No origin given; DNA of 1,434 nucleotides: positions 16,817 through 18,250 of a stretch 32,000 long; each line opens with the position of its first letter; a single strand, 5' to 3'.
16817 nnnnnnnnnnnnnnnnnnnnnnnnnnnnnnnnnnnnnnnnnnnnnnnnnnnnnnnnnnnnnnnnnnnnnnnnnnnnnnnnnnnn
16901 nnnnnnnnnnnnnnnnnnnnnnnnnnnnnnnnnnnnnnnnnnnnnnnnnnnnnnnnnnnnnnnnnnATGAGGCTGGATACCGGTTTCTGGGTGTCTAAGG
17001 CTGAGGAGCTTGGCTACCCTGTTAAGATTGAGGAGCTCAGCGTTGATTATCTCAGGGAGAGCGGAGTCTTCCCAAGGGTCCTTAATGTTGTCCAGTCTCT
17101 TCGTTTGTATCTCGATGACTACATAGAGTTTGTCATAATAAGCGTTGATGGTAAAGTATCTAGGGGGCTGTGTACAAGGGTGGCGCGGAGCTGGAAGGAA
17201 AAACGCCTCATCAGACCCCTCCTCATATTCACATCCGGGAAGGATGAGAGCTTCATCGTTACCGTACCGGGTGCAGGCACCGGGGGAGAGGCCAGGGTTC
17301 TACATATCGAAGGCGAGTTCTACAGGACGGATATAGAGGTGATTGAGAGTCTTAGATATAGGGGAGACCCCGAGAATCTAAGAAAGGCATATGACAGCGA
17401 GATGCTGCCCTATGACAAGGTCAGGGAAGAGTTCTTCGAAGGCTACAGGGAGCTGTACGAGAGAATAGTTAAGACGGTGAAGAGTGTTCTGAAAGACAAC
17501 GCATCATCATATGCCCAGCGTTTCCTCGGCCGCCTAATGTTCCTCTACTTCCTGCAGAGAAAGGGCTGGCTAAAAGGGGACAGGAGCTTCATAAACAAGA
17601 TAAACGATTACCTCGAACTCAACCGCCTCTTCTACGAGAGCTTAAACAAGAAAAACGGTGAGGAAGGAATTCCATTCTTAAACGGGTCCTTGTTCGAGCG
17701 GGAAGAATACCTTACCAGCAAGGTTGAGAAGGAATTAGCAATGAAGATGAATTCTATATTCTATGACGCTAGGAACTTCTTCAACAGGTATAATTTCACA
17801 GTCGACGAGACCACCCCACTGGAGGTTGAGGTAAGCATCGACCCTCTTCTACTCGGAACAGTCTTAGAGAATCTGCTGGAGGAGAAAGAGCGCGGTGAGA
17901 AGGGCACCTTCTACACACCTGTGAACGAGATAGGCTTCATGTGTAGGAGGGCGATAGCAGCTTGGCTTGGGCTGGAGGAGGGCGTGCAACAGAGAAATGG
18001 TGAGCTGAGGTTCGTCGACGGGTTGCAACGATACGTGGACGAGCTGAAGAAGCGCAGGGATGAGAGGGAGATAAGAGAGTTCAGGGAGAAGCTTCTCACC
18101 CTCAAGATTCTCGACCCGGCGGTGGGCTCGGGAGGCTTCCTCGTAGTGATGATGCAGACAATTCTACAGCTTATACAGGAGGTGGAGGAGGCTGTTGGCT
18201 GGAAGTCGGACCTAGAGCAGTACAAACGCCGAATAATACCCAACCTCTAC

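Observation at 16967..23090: Compact two-gene module: stand-alone Type IIG/PglX-like N6A methyltransferase translationally coupled to a PLD-nuclease/SNF2-helicase fusion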

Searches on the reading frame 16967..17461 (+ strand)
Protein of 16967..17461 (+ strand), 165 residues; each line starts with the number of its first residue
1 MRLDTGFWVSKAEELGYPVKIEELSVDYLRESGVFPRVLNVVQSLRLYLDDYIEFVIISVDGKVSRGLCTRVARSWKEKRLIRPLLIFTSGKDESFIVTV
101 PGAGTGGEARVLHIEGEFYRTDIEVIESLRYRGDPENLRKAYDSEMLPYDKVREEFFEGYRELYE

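Call 41: search_solved_structures(query=A2, max_evalue=10)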
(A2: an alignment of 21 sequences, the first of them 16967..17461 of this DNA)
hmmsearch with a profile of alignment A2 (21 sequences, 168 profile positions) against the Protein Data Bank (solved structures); distinct sequences matched with E-value up to 10: 11.
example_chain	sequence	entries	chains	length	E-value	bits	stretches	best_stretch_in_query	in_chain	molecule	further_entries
1g3i_G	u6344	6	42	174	0.11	15.6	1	71-117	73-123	ATP-DEPENDENT PROTEASE HSLV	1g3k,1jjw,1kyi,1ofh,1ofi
1e94_A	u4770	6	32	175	0.24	14.5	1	71-112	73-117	HEAT SHOCK PROTEIN HSLV | ATP-DEPENDENT PROTEASE HSLV | HEAT SHOCK LOCUS HSLV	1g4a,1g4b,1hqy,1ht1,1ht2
6pxi_A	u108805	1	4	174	0.24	14.5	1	71-112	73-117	ATP-dependent protease subunit HslV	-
5ji3_A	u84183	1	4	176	0.24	14.5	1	71-112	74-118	ATP-dependent protease subunit HslV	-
1ned_A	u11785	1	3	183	0.24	14.5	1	71-112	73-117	HSLV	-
5ji2_A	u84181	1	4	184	0.25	14.4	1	71-112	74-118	ATP-dependent protease subunit HslV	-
4g4e_A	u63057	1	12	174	0.31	14.1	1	71-112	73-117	ATP-dependent protease subunit HslV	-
8vz6_A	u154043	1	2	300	0.9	12.6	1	67-90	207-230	Abi family protein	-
7n6g_1T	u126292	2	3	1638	1.1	12.4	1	28-97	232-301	FAP76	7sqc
3ty6_A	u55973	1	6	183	1.4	11.9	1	67-116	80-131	ATP-dependent protease subunit HslV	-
4ohb_A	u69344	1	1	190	1.5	11.9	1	43-119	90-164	CMP/hydroxymethyl CMP hydrolase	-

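Call 50: predict_structure(alignment_id=A2)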
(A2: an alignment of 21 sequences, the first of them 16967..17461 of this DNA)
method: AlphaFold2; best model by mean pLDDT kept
length: 165 residues; sequences in the alignment: 21
mean_pLDDT: 90.2   pTM: 0.85
mean pLDDT of the five models: 90.2, 89.8, 89.6, 89.4, 89.3
residues with pLDDT >= 90: 127; 70-90: 21; 50-70: 14; < 50: 3
segments of 3 or more residues with pLDDT < 50: none
pLDDT, mean of each block of 10 residues (from residue 1): 95 98 98 96 98 98 94 97 97 94 89 86 89 96 84 55 50
secondary structure, 60 per line:
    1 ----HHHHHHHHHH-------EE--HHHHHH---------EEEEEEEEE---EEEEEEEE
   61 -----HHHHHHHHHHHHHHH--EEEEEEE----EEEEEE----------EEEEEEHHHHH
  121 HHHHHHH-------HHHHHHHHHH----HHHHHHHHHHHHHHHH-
elements in order: H5-14 H26-31 E41-49 E53-60 H66-80 E83-89 E94-99 E110-115 H116-127 H135-144 H149-164

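Call 52: fold_search(model_id=the predicted structure, library=pdb)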
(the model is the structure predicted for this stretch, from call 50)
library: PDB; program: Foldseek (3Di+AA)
matches with E <= 10: 573; with E <= 0.001: 0
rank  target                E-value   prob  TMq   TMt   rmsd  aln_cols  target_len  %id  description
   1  8hp0_A                1.5e-02  0.47  0.26  0.16  15.9       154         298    9  Crystal structure of meso-diaminopimelate dehydrogenase from Prevotella timonensis (released 2023-12-13)
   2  5xsi_A                3.6e-02  0.85  0.31  0.18   8.8       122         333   12  The catalytic domain of GdpP (released 2018-01-31)
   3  5xsp_B                4.6e-02  0.91  0.35  0.19   8.0       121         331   13  The catalytic domain of GdpP with 5'-pApA (released 2018-01-31)
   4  5xt3_A                4.6e-02  0.90  0.34  0.19   8.9       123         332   13  The catalytic domain of GdpP with c-di-GMP (released 2018-01-31)
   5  5xsp_A                5.8e-02  0.84  0.34  0.19   8.9       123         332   14  The catalytic domain of GdpP with 5'-pApA (released 2018-01-31)
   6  7fiv_B                5.8e-02  0.13  0.19  0.06  14.4       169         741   13  Crystal structure of the complex formed by Wolbachia cytoplasmic incompatibility factors CidA and CidBND1-ND2 from wPi (released 2022-04-06)
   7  3bio_B                6.2e-02  0.28  0.27  0.17  16.1       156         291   11  Crystal structure of oxidoreductase (Gfo/Idh/MocA family member) from Porphyromonas gingivalis W83 (released 2007-12-25)
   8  3wb9_A                1.3e-01  0.28  0.28  0.17  14.7       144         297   10  Crystal Structures of meso-diaminopimelate dehydrogenase from Symbiobacterium thermophilum (released 2014-03-26)
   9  9ksn_A                1.5e-01  0.25  0.27  0.17  15.5       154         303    9  Crystal structure of meso-diaminopimelate dehydrogenase from Bacillus thermozeamaize mutant M9 complexed with NADP+ (released 2025-05-21)
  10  3bio_A                1.5e-01  0.20  0.27  0.17  16.1       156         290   11  Crystal structure of oxidoreductase (Gfo/Idh/MocA family member) from Porphyromonas gingivalis W83 (released 2007-12-25)
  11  8i78_A                1.8e-01  0.25  0.27  0.16  15.2       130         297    8  Meso-Diaminopimelate dehydrogenase (released 2024-02-07)
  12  6w3i_A                1.9e-01  0.14  0.23  0.15  10.7       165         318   13  Crystal structure of a FAM46C mutant in complex with Plk4 (released 2020-05-06)
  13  9ksn_B                2.3e-01  0.18  0.27  0.16  15.6       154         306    9  Crystal structure of meso-diaminopimelate dehydrogenase from Bacillus thermozeamaize mutant M9 complexed with NADP+ (released 2025-05-21)
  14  5jen_C                2.7e-01  0.10  0.15  0.13  11.7       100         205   12  Crystal structure of the anti-sigma factor RsiV bound to lysozyme (released 2016-09-07)
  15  9ksn_C                3.1e-01  0.13  0.25  0.15  15.6       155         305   10  Crystal structure of meso-diaminopimelate dehydrogenase from Bacillus thermozeamaize mutant M9 complexed with NADP+ (released 2025-05-21)
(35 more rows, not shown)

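Call 54: search_protein_families(library=pfam, alignment_id=A2, max_evalue=1)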
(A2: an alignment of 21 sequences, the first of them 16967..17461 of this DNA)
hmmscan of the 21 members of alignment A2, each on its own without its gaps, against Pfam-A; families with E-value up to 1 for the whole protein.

A. member 1, window:16967-17461:+ (165 aa): 0 families

B. families by the number of members that match (of 21 scanned): 2 families
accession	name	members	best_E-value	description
PF01171.26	ATP_bind_3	5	0.0097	PP-loop family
PF23487.1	Ig_TMEM132_6th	1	0.23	TMEM132 sixth domain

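Call 75: fold_search(model_id=the predicted structure, library=viral)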
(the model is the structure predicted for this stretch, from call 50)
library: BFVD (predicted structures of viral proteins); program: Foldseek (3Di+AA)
matches with E <= 10: 752; with E <= 0.001: 0
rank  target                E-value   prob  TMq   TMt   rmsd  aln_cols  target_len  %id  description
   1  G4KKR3                3.2e-02  0.21  0.22  0.08  14.7       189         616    9  (no name in the UniProt tables at hand)
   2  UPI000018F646         4.5e-02  0.89  0.38  0.47   6.2       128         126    9  (no name look-up for this kind of identifier)
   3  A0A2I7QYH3            4.5e-02  0.41  0.24  0.27  11.7       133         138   11  (no name in the UniProt tables at hand)
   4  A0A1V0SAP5            6.9e-02  0.35  0.25  0.15  12.8       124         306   10  RNA methyltransferase [Catovirus CTV1]
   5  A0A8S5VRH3            7.3e-02  0.66  0.30  0.17   7.1       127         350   13  (no name in the UniProt tables at hand)
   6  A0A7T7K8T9            7.7e-02  0.54  0.34  0.40   7.7       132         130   13  (no name in the UniProt tables at hand)
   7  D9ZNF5                1.0e-01  0.84  0.35  0.42   4.4       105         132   13  (no name in the UniProt tables at hand)
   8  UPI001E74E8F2         1.0e-01  0.41  0.29  0.28   6.5       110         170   14  (no name look-up for this kind of identifier)
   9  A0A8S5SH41            1.1e-01  0.72  0.28  0.11   6.3       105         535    8  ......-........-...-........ exonuclease RecJ [Siphoviridae sp. ctBCr48]
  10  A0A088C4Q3            1.1e-01  0.41  0.31  0.38   9.7       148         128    8  (no name in the UniProt tables at hand)
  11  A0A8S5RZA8            1.2e-01  0.23  0.23  0.16  20.1       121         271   16  Uncharacterized protein [Myoviridae sp. ctNQV2]
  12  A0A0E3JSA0            1.2e-01  0.21  0.29  0.22  18.0       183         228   11  (no name in the UniProt tables at hand)
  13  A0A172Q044            1.3e-01  0.15  0.25  0.17  14.2       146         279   10  Uncharacterized protein [Acinetobacter phage vB_AbaM_ME3]
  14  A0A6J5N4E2            1.4e-01  0.14  0.24  0.22  12.0       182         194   10  Uncharacterized protein [uncultured Caudovirales phage]
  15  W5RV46                1.6e-01  0.44  0.29  0.11   7.1       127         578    9  Repair exonuclease [Staphylococcus phage vB_SepS_SEP9]
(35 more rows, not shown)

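Call 76: find_homologous_proteins(query=A2, max_evalue=0.001)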
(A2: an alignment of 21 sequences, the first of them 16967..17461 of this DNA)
Query A2 (21 sequences) (165 aa, profile of the alignment): 12 proteins with E <= 0.001 among 8000 candidates.
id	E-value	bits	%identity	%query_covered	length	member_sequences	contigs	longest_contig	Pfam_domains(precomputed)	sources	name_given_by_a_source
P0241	2.5e-73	263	52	99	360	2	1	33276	-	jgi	-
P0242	4.1e-69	250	65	100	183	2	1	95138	-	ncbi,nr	ncbi:MAG: hypothetical protein NZ953_03720, partial [Thaumarchaeota archaeon]|nr:hypothetical protei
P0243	7.9e-69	249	52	99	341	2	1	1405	-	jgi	-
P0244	1.2e-66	242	51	99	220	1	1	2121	-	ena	-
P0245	1.9e-66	241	59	100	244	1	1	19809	-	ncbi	ncbi:MAG: hypothetical protein QW217_06490, partial [Candidatus Caldarchaeum sp.]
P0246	9.5e-63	229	58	95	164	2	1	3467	-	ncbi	ncbi:MAG: hypothetical protein QXS05_07985, partial [Candidatus Bathyarchaeia archaeon]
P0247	1.1e-62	229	48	100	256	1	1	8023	-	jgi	jgi:hypothetical protein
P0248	9.3e-50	187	35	96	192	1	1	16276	-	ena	-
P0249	1.4e-49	186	40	99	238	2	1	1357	-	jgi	-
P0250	3.0e-49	185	37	99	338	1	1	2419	-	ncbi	-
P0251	8.0e-26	109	34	100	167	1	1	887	-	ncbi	-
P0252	2.3e-21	94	83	36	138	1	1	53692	-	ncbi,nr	ncbi:hypothetical protein HRbin02_01427 [Candidatus Calditenuaceae archaeon HR02]|nr:hypothetical pr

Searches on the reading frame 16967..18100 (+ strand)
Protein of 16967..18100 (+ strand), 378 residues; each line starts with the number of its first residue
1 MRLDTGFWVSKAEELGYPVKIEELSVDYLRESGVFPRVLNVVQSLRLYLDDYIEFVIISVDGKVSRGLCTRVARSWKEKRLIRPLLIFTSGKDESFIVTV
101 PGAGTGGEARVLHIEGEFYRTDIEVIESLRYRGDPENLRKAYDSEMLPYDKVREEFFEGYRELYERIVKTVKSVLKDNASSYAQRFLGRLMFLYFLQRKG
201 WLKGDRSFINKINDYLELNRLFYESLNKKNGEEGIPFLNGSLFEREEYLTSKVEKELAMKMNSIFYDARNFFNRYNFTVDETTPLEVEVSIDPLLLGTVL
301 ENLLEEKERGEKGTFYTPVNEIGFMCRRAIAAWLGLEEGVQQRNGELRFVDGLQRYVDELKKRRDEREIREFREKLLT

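Call 99: search_protein_families(library=pfam, proteins=[window:16967-18100:+], max_evalue=1)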
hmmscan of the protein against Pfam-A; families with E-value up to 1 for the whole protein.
window:16967-18100:+ (378 aa): 2 families
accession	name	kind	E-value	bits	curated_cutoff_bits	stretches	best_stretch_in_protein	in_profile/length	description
PF25120.1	DUF7814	-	0.0026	17.9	27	1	204-251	104-164/228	Domain of unknown function (DUF7814)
PF01939.22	NucS_C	-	0.028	14.9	24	1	315-370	27-80/124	Endonuclease NucS C-terminal domain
